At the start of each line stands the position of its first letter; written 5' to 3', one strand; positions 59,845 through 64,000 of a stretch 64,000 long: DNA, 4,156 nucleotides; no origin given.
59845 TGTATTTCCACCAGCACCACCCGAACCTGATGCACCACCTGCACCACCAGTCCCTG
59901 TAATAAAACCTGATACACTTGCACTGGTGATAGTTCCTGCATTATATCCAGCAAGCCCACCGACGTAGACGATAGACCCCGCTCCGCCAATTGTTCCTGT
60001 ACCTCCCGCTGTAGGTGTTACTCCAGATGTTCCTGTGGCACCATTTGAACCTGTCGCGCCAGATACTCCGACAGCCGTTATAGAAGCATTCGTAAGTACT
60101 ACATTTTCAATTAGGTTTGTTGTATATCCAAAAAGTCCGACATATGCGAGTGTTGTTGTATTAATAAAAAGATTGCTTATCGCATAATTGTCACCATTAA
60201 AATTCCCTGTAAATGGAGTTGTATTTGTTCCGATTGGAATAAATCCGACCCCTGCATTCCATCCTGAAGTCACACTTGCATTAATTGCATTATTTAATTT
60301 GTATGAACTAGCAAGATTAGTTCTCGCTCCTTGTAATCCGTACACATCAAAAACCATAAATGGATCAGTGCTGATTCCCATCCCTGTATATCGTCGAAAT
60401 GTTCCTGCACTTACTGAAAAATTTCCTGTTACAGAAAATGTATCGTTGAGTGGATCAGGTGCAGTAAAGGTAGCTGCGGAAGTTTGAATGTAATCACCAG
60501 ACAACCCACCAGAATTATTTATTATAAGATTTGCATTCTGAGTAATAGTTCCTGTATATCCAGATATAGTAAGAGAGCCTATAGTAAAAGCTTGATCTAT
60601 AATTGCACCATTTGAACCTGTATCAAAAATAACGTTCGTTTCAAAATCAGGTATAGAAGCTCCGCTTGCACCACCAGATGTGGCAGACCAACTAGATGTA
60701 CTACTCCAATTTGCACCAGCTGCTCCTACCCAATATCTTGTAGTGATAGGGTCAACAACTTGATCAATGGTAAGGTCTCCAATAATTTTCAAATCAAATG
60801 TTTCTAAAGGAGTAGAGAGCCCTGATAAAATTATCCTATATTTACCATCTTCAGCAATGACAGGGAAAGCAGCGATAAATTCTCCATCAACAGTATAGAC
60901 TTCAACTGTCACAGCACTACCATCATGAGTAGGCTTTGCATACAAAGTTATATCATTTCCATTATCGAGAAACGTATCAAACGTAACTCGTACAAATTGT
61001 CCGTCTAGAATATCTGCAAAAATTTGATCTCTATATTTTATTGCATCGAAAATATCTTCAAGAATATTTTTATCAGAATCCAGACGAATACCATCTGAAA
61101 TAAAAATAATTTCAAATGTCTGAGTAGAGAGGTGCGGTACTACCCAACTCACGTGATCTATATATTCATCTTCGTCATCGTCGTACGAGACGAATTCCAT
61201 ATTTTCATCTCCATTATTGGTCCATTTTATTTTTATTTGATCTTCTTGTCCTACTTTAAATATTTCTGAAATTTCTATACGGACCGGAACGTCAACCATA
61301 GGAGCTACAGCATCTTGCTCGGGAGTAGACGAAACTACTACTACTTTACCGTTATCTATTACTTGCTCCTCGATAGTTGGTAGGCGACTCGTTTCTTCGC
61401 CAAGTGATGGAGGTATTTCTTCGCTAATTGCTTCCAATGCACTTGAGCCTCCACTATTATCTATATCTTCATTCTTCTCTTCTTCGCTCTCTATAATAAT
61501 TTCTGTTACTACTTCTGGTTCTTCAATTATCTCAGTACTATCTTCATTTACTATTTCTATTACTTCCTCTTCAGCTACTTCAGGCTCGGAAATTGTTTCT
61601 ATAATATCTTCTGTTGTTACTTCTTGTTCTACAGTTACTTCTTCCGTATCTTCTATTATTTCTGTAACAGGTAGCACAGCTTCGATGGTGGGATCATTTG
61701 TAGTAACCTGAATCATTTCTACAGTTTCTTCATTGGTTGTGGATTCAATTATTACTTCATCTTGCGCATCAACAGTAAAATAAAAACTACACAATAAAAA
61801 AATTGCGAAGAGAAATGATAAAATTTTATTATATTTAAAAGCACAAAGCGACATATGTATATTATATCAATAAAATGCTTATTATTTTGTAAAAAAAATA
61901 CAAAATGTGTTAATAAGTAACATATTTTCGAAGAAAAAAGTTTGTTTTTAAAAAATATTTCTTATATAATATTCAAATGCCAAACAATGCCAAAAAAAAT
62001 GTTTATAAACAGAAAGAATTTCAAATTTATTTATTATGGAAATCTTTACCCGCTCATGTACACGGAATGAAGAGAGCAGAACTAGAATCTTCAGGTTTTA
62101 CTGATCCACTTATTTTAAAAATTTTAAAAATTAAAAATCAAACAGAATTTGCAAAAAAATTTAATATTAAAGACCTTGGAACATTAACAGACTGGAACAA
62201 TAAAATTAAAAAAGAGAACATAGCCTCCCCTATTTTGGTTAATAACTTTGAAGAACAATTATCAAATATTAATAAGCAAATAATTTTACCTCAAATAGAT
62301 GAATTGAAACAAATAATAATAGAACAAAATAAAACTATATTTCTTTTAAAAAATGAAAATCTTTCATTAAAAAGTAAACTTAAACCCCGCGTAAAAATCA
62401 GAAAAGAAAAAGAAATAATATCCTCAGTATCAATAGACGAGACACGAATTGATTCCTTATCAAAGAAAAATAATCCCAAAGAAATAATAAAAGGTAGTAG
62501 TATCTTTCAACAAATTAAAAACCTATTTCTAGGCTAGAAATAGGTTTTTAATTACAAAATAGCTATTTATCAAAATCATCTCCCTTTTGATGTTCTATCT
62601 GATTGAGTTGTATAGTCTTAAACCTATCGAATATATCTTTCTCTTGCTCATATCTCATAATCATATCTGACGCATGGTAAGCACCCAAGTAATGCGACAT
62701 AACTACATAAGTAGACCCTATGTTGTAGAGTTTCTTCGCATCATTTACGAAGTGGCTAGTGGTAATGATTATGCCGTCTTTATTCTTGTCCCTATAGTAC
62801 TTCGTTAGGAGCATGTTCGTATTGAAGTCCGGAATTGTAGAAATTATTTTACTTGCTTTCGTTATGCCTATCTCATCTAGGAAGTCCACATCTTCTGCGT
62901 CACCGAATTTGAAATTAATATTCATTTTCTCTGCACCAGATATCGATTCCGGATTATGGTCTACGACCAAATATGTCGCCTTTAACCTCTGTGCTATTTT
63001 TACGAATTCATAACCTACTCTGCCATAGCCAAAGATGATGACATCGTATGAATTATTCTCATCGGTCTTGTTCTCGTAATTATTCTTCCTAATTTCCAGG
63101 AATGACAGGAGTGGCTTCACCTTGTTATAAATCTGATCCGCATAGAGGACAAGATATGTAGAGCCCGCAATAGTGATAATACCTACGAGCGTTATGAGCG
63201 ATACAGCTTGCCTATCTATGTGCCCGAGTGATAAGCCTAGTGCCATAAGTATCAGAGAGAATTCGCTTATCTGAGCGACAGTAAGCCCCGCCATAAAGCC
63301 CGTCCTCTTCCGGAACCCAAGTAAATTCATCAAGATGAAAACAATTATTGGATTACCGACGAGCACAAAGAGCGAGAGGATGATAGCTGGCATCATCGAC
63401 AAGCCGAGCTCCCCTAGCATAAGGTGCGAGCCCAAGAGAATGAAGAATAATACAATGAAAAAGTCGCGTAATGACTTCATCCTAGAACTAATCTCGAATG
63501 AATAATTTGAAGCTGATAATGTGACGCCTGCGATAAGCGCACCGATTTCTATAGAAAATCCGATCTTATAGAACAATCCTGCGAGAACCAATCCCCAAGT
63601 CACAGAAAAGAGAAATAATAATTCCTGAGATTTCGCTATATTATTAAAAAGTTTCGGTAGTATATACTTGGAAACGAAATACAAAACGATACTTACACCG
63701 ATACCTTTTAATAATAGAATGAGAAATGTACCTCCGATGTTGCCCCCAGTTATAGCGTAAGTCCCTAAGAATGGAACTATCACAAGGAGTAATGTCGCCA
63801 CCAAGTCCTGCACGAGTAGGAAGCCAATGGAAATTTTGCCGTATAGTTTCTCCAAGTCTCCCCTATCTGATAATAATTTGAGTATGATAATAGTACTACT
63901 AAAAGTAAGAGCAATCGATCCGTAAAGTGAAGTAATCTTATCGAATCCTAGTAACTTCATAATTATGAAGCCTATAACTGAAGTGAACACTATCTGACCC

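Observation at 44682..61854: Candidate cohesin-dockerin surface-anchoring system: a giant 5,016-aa dockerin-tipped fibre plus two co-directional membrane-anchored cohesin-like proteins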

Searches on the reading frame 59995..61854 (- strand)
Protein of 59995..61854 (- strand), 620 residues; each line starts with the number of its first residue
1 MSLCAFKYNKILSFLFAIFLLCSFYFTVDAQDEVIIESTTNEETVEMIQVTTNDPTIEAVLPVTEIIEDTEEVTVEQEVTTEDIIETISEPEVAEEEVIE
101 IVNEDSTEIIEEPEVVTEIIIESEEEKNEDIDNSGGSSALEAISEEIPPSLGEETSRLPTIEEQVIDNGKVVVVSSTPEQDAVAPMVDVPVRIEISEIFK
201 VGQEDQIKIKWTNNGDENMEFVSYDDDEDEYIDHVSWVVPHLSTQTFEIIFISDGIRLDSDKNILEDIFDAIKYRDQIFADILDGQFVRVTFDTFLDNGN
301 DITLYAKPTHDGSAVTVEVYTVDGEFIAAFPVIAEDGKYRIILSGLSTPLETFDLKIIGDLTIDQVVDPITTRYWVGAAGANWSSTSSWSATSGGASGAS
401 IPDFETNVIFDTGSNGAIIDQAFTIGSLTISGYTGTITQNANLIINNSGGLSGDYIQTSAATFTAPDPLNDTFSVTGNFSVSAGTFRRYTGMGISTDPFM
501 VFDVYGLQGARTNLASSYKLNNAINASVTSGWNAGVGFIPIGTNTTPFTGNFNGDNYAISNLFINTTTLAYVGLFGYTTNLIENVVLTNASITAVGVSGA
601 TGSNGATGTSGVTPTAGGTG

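Call 6: search_protein_families(library=pfam, proteins=[window:60055-61854:-], max_evalue=0.1)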
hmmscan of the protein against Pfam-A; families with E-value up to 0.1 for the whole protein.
window:60055-61854:- (600 aa): 1 family
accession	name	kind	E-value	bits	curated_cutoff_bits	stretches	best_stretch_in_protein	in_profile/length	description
PF12280.13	BSMAP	-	0.047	14.2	25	0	167-231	102-165/197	Brain specific membrane anchored protein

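Call 7: search_protein_families(library=ncbifam, proteins=[window:60055-61854:-], max_evalue=0.1)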
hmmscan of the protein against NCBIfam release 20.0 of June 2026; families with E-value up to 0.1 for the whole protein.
window:60055-61854:- (600 aa): 0 families

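Call 75: search_protein_representatives(protein=window:59995-61854:-)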
Query: 620 residues. Proteins with E-value up to 0.001 (for the whole library): 15089; up to 1e-10: 4522; up to 1e-30: 404. The best 150 are listed.
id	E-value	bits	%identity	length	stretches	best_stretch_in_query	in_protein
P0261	1.7e-178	611.5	62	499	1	173-620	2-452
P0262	6.1e-175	599.7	58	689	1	126-620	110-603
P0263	4.4e-123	428.5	61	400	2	282-620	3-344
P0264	6.8e-117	408.1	51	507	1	31-484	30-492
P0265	5.0e-97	342.5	37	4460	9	373-580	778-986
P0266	7.4e-96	338.6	38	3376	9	406-597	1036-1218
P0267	2.9e-92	326.7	56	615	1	153-443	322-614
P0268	7.0e-91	322.2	44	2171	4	374-615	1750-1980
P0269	2.5e-90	320.4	43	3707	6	374-594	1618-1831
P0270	3.0e-88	313.5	36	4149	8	484-602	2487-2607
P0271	1.2e-86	308.2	41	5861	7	425-606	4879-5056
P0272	7.4e-81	289.1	36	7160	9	374-607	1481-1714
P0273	1.3e-80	288.3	34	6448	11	361-602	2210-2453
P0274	1.4e-78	281.5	57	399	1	131-373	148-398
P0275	1.7e-72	261.5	39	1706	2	35-428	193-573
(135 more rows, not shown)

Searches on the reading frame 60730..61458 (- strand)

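Call 29: search_protein_families(library=pfam, proteins=[window:60730-61458:-], max_evalue=10)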
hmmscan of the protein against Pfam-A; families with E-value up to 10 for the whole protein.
seq(243 aa): 6 families
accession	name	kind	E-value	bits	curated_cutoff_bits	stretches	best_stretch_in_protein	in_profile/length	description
PF11113.13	Phage_head_chap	-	0.0013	19.2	25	1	30-59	20-52/56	Head assembly gene product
PF13473.12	Cupredoxin_1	-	0.022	15.2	27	1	67-101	37-71/104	Cupredoxin-like domain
PF18994.6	Prophage_tailD1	-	0.037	14.6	23.6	1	73-116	18-63/84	Prophage endopeptidase tail N-terminal domain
PF22681.2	Lmo2446-like_N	-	0.041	14.5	29.7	1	53-90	23-59/72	Lmo2446-like, N-terminal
PF12280.13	BSMAP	-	0.041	14.4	25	1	35-99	102-165/197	Brain specific membrane anchored protein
PF23008.3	FN3_Tor_3rd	-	0.14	12.6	30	1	85-142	5-63/92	Tyrosine-protein kinase receptor torso, third FN3 domain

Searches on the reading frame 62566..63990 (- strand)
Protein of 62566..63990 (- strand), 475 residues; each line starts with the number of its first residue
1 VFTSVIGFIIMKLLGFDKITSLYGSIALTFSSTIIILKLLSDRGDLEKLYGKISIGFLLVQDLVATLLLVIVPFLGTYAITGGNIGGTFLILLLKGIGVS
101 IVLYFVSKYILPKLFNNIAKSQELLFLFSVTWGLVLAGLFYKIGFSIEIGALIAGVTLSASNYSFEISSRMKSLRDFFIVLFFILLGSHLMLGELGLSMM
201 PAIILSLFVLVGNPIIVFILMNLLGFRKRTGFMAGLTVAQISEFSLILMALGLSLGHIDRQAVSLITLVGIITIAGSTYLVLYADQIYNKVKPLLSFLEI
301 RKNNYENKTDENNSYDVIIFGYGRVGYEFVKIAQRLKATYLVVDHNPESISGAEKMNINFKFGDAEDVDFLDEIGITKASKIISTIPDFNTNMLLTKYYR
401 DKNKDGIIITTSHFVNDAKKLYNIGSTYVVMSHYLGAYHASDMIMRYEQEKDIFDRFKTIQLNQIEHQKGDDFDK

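Call 36: search_protein_families(library=pfam, proteins=[window:62566-63990:-], max_evalue=0.001)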
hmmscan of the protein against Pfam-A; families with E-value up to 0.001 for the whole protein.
window:62566-63990:- (475 aa): 2 families
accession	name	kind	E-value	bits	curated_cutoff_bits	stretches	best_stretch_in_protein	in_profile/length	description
PF00999.27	Na_H_Exchanger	-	1.3e-34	120.1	26.2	1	4-275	87-363/375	Sodium/hydrogen exchanger, transmembrane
PF02254.24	TrkA_N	-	2.4e-19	70.2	23.8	1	317-431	1-115/116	TrkA-N domain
